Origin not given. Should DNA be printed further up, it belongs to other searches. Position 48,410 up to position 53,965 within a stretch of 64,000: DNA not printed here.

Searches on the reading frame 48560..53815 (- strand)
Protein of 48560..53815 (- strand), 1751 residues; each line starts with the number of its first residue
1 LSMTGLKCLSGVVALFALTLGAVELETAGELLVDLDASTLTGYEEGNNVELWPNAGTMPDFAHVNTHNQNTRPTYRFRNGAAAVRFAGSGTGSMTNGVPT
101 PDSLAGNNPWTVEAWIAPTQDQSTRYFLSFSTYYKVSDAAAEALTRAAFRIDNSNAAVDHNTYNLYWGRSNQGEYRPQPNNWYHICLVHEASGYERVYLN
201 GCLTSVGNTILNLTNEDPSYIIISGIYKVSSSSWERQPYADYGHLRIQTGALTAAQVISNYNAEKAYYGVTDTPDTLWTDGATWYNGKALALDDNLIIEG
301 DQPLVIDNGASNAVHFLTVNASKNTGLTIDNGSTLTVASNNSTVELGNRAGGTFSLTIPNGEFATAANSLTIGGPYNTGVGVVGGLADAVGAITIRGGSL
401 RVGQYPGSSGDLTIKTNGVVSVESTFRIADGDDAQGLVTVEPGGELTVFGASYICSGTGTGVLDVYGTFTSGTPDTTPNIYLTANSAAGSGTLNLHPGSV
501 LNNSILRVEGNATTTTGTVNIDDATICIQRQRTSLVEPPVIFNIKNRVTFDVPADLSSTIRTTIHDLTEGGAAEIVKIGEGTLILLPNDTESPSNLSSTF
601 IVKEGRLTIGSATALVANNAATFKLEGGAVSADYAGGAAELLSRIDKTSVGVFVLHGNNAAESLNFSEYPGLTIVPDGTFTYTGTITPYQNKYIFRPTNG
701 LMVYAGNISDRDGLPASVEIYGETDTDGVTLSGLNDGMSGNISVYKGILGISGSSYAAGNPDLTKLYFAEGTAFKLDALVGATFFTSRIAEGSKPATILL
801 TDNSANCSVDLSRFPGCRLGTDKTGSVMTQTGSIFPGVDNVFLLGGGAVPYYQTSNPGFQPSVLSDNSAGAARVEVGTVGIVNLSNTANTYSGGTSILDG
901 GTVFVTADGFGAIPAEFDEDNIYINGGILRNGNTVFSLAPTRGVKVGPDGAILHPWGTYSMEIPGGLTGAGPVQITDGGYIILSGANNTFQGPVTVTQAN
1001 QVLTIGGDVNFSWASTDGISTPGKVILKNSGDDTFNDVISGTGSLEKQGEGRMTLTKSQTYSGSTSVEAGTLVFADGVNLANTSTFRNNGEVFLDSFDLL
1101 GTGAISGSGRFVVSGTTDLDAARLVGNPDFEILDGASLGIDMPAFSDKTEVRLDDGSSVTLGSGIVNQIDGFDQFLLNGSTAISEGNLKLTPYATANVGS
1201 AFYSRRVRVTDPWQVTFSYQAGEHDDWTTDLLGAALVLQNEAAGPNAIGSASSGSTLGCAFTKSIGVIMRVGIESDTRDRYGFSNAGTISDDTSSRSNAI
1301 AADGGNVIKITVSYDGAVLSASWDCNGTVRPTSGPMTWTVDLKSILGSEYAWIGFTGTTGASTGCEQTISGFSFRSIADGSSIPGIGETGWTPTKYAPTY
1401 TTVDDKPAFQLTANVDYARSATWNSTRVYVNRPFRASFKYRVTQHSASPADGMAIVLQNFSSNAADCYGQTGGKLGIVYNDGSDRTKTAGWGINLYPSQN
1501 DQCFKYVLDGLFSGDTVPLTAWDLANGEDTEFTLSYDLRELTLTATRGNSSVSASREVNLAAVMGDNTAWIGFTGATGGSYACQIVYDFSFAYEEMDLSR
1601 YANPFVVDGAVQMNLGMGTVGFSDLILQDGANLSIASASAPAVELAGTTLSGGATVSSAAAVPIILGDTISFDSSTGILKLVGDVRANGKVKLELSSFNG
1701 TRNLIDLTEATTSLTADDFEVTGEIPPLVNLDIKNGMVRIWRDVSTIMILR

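Call 50: search_protein_families(library=ncbifam, proteins=[window:48560-53815:-], max_evalue=0.001)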
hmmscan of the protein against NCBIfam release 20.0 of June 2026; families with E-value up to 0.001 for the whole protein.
window:48560-53815:- (1751 aa): 1 family
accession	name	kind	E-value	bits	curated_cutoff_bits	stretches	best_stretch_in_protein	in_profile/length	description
TIGR02601.1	autotrns_rpt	repeat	5.2e-09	35.7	19.85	1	1044-1074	1-31/32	beta strand repeat protein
